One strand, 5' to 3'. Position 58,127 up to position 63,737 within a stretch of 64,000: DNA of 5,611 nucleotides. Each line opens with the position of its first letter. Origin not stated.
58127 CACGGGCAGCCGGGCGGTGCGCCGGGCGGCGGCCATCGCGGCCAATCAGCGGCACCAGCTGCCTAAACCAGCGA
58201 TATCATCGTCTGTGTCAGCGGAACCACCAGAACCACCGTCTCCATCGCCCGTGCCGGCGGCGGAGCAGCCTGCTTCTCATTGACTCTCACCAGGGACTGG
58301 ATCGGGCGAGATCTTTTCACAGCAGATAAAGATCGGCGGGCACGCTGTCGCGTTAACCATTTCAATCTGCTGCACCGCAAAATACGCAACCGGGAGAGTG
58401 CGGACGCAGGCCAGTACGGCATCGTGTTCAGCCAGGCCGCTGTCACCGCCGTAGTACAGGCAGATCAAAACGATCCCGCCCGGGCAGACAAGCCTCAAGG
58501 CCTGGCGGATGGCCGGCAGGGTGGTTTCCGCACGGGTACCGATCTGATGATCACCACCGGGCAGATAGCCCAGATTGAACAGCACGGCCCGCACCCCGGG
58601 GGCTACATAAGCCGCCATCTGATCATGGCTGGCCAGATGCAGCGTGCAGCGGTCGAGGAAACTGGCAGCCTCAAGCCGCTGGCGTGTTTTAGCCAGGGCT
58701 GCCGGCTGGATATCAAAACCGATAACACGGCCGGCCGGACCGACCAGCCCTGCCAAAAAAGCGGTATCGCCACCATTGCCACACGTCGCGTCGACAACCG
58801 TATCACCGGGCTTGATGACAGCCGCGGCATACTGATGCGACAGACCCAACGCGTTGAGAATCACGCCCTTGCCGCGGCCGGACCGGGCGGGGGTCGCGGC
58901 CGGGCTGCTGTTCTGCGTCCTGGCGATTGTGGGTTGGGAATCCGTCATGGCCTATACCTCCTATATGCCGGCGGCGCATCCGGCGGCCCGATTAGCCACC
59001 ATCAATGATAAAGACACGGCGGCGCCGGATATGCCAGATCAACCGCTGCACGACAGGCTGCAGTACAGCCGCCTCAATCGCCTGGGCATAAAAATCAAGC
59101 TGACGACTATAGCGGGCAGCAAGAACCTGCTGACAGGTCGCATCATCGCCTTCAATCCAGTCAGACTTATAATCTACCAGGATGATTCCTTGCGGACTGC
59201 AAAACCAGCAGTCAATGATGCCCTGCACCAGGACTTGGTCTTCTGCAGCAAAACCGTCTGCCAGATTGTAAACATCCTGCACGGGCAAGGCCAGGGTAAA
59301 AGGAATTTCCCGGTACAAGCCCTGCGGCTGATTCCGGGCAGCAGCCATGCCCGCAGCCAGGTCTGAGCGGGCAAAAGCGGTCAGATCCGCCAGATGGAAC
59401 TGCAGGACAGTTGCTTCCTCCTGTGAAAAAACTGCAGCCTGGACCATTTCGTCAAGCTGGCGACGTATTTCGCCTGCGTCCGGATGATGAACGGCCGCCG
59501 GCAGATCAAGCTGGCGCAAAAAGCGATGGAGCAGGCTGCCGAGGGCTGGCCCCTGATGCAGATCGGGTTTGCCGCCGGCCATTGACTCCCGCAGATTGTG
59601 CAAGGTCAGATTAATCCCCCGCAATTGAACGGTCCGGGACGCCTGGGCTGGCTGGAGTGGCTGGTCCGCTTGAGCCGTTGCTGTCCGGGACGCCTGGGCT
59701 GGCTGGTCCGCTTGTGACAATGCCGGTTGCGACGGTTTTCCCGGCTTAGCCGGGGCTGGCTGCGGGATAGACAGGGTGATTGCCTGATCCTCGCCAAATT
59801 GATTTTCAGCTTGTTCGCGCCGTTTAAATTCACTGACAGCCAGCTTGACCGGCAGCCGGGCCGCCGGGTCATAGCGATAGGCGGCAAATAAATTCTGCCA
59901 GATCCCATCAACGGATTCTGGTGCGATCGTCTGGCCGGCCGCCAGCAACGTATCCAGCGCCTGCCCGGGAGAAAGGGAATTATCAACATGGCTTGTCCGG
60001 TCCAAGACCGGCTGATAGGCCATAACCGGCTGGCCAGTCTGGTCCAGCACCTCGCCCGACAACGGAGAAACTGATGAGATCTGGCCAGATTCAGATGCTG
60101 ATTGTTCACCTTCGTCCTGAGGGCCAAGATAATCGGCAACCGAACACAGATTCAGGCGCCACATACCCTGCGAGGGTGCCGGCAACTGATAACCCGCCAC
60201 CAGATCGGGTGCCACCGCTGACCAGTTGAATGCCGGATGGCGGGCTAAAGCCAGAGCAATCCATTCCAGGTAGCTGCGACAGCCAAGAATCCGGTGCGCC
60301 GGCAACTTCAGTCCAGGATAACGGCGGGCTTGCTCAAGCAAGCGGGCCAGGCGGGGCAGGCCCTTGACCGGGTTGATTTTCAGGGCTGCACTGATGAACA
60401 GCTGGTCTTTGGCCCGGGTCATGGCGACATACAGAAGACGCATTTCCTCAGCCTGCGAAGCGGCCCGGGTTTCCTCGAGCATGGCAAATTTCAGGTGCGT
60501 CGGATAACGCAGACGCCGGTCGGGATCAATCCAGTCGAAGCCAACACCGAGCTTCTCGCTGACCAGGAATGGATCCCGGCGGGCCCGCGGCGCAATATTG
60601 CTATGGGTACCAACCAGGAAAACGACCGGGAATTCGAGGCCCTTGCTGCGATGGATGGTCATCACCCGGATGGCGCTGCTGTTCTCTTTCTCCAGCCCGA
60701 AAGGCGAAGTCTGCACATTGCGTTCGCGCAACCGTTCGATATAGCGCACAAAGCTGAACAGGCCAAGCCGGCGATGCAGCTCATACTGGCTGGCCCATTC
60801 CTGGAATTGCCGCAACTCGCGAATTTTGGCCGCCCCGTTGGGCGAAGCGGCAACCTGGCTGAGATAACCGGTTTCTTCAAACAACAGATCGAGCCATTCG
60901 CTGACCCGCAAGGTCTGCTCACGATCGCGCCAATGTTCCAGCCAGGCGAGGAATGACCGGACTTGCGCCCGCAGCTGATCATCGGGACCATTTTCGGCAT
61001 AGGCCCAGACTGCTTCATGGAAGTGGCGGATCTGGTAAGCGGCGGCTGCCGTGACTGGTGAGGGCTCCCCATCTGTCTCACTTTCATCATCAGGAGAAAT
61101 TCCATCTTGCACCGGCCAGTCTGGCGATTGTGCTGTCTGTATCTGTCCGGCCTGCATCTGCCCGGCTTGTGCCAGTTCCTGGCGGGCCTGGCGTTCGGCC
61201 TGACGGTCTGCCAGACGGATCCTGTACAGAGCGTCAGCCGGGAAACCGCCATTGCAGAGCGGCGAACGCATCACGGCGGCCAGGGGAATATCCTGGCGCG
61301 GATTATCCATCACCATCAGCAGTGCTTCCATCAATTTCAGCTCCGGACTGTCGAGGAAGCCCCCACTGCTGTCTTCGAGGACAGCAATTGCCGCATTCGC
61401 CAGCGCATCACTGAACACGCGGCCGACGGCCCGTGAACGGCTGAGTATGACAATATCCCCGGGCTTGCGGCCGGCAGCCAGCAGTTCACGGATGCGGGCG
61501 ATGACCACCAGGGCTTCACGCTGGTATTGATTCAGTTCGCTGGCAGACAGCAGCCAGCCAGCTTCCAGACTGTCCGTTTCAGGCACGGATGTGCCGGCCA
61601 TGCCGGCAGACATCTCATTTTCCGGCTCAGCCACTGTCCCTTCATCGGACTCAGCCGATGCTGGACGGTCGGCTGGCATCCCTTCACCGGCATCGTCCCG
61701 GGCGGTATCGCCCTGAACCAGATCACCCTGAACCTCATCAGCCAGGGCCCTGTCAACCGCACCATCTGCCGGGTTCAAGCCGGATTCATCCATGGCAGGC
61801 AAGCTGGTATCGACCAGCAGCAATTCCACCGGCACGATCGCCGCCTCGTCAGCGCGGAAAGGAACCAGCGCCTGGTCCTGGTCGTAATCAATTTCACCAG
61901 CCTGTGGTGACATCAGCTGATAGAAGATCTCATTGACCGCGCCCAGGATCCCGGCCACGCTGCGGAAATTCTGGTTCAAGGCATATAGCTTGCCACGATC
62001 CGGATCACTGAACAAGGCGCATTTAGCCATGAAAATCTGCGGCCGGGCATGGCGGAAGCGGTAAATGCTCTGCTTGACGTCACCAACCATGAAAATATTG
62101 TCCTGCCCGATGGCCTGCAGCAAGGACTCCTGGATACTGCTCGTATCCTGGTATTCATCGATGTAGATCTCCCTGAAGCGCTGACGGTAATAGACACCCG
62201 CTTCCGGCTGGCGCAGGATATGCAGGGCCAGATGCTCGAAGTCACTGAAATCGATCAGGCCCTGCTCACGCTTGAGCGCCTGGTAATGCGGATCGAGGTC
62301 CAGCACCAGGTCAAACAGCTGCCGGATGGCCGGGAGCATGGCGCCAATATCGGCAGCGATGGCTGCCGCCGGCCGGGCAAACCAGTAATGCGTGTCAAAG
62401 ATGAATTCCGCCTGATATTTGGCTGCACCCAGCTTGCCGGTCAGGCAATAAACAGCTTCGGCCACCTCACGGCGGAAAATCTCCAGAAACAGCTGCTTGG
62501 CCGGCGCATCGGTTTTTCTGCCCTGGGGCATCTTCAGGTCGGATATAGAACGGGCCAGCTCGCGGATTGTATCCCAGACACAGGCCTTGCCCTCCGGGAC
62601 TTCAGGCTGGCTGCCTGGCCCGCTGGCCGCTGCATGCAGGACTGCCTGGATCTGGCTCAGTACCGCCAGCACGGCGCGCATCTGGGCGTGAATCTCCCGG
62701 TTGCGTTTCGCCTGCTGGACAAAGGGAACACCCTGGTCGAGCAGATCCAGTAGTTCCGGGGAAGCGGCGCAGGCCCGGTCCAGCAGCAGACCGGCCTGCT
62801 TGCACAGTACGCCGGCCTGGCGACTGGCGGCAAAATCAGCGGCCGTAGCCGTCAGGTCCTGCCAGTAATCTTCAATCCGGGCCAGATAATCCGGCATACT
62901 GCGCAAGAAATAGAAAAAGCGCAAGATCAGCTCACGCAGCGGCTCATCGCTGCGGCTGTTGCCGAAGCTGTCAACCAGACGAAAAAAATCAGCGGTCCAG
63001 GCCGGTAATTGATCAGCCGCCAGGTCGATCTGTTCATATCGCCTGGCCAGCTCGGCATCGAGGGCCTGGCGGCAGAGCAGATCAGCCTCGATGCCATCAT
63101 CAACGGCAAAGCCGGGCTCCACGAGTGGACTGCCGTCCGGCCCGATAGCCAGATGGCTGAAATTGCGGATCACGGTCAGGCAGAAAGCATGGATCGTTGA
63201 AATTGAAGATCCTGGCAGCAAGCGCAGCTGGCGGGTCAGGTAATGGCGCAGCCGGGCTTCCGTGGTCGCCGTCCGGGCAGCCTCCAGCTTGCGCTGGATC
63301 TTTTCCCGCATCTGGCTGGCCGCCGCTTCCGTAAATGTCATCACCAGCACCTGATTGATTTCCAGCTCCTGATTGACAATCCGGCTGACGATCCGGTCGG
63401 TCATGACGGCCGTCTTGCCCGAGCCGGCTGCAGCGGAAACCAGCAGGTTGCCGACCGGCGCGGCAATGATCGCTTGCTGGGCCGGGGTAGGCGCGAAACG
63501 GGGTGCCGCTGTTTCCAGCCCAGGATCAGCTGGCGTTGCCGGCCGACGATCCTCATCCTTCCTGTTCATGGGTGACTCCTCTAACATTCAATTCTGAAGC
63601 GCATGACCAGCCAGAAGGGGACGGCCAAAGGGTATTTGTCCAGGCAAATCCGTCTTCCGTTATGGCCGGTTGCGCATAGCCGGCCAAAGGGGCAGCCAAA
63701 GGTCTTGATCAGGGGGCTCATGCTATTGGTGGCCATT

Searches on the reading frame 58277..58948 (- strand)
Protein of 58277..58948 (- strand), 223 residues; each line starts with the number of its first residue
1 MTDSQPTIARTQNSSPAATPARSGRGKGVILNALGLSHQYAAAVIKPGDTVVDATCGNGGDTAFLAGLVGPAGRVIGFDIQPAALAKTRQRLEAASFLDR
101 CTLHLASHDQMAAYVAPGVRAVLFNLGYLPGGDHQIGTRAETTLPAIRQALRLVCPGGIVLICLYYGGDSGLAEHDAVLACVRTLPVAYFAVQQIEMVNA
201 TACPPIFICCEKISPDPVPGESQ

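Call 54: find_encoding_contigs(protein=window:58277-58948:-, flank=10000, max_places=3)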
Protein window:58277-58948:- (223 aa): 4 contigs read that carry it; 1 place shown.
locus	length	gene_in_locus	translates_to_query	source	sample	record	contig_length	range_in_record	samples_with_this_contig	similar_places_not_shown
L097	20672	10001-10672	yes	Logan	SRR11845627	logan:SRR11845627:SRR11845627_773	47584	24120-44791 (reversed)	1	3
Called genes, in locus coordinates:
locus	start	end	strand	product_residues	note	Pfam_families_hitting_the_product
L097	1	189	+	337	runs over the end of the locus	PF00781:DAGK_cat, PF19279:YegS_C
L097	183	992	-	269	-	PF01553:Acyltransferase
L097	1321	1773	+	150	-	PF13279:4HBT_2, PF03061:4HBT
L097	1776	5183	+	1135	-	PF21445:ADDB_N, PF12705:PDDEXK_1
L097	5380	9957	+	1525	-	PF00270:DEAD (weak), PF00580:UvrD-helicase, PF01443:Viral_helicase1 (faint), PF13245:AAA_19, PF00580:UvrD-helicase, PF13361:UvrD_C, PF13538:UvrD_C_2 (faint)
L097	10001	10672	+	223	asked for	PF13847:Methyltransf_31, PF13649:Methyltransf_25, PF06962:rRNA_methylase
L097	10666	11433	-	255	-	PF00383:dCMP_cyt_deam_1, PF14437:MafB19-deam, PF14439:Bd3614-deam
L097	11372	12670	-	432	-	PF10509:GalKase_gal_bdg, PF00288:GHMP_kinases_N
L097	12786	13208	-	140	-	PF12953:DUF3842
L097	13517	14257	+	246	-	-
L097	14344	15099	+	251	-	PF13263:PHP_C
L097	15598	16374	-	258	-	PF02463:SMC_N, PF00005:ABC_tran, PF13191:AAA_16 (faint), PF13304:AAA_21 (weak)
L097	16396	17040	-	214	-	PF00528:BPD_transp_1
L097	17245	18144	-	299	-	PF00497:SBP_bac_3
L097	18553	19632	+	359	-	PF01497:Peripla_BP_2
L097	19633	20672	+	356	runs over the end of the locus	PF01032:FecCD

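Call 58: search_protein_families(library=pfam, proteins=[L097:1776-5183:+])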
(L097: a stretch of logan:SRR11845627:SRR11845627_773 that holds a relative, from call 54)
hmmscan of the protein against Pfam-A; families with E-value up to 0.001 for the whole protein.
L097:1776-5183:+ (1135 aa): 2 families
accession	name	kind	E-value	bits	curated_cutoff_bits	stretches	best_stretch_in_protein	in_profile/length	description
PF21445.3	ADDB_N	-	9.1e-45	153.5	26.6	1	19-281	13-260/290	ADDB, N-terminal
PF12705.13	PDDEXK_1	-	1.8e-34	120.2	22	1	768-1082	1-246/247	PD-(D/E)XK nuclease superfamily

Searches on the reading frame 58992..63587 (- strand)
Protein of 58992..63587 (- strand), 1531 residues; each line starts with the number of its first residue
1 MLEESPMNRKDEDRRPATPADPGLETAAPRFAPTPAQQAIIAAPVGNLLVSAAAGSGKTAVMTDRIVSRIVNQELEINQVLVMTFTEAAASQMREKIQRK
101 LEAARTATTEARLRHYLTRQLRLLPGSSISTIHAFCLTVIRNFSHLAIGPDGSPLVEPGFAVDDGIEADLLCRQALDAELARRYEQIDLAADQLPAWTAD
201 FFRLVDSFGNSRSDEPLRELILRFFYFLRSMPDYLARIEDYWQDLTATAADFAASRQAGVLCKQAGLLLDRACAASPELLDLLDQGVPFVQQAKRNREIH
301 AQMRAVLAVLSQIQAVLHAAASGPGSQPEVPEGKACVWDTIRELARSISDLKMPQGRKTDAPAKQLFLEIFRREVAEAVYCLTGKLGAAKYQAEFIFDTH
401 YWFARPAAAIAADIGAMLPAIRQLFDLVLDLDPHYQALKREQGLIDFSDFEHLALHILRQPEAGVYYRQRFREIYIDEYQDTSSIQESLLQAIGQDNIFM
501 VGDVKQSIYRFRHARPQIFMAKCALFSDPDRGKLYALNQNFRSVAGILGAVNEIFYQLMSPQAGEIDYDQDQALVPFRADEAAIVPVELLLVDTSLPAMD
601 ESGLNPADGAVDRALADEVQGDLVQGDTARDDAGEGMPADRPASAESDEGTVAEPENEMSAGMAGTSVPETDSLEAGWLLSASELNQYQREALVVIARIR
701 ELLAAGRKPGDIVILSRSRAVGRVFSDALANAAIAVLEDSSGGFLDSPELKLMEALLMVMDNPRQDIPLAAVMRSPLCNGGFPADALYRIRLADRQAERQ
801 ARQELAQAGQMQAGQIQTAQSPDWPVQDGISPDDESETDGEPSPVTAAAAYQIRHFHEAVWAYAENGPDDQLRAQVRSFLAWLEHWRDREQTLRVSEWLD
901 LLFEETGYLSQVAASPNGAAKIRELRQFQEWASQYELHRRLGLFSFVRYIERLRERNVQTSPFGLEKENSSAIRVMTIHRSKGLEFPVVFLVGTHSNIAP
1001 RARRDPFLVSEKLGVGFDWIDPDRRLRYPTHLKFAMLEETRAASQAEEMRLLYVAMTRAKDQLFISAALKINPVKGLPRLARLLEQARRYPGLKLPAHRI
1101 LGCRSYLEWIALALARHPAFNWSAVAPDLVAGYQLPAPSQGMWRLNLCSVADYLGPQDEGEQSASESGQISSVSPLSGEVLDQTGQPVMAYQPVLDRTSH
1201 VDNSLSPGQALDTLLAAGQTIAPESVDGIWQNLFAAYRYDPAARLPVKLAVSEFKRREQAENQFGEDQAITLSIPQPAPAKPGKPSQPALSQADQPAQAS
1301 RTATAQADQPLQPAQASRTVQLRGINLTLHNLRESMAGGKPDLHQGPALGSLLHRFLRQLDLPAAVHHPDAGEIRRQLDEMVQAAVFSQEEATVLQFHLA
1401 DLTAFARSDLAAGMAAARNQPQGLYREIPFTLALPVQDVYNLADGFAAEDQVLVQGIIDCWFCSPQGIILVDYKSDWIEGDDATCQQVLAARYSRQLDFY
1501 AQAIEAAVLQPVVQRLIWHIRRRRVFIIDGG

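Call 38: find_encoding_contigs(protein=window:58992-63587:-, flank=10000, max_places=2)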
Protein window:58992-63587:- (1531 aa): no gene with exactly this product is on record in the collection.

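Call 58: search_protein_families(library=pfam, proteins=[window:58992-63587:-])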
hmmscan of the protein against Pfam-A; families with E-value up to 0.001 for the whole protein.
window:58992-63587:- (1531 aa): 7 families
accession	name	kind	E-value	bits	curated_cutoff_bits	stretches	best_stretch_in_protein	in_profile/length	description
PF00580.27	UvrD-helicase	-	2.4e-50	172.2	23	2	431-521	172-265/271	UvrD/REP helicase N-terminal domain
PF13361.12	UvrD_C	-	1e-30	107.8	25.6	2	919-1068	235-348/350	UvrD-like helicase C-terminal domain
PF13245.12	AAA_19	-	6.8e-17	62.3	25.1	2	38-134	3-70/134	AAA domain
PF13538.12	UvrD_C_2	-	1.4e-11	44.5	27.4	1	973-993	2-22/52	UvrD-like helicase C-terminal domain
PF01443.25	Viral_helicase1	-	3.4e-06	27.5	21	0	471-517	60-107/228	Viral superfamily 1 RNA helicase core domain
PF00270.35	DEAD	-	5.6e-06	26.6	26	1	34-105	1-73/167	DEAD/DEAH box helicase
PF13087.12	AAA_12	-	0.00016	21.7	27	0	968-1065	134-190/195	AAA domain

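Call 59: search_protein_families(library=ncbifam, proteins=[window:58992-63587:-], max_evalue=0.01)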
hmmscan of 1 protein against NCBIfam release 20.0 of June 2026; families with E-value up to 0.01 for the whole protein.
window:58992-63587:- (1531 aa): 16 families
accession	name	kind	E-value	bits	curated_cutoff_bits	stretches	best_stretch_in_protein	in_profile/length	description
TIGR02785.1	addA_Gpos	equivalog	1.4e-205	685.7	707.65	5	402-575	315-500/1234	helicase-exonuclease AddAB subunit AddA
TIGR00609.1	recB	equivalog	1.4e-57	195.6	696.05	4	708-1072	543-817/1175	exodeoxyribonuclease V subunit beta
TIGR01073.1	pcrA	equivalog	7.7e-56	189.8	911.2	4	434-555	172-293/725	DNA helicase PcrA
TIGR02784.1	addA_alphas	equivalog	8.2e-55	186.7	860.75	3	873-1069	683-871/1138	double-strand break repair helicase AddA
NF008743.0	PRK11773.1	equivalog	3.7e-45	154.5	965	4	434-555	176-297/720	DNA helicase II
TIGR01075.1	uvrD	equivalog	1.2e-43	149.4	1144.45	4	434-555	171-292/715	DNA helicase II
TIGR01074.1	rep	equivalog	6.6e-43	146.9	951.45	3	434-554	169-289/668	DNA helicase Rep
NF010485.0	PRK13909.1-2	equivalog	6.9e-38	130.4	650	3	422-560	279-429/909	RecB-like helicase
NF010487.0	PRK13909.1-4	equivalog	4.9e-32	111.1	759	3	438-749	291-515/924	RecB-like helicase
NF008172.0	PRK10919.1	equivalog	1.3e-29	103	1168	3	435-553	171-289/673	DNA helicase Rep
NF008276.0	PRK11054.1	equivalog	1.9e-24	86.1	543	3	434-534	398-498/684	DNA helicase IV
NF008128.0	PRK10876.1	equivalog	2.5e-20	71.8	1697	3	439-560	343-466/1181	exodeoxyribonuclease V subunit beta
NF010486.0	PRK13909.1-3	equivalog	6.5e-17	60.8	1109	3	472-557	332-425/921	RecB-like helicase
NF010484.0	PRK13909.1-1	equivalog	1.5e-13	49.5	1074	2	470-557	344-437/945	RecB-like helicase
NF041464.1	HelD_BACSU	equivalog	0.00013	20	419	1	464-548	540-623/779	RNA polymerase recycling motor HelD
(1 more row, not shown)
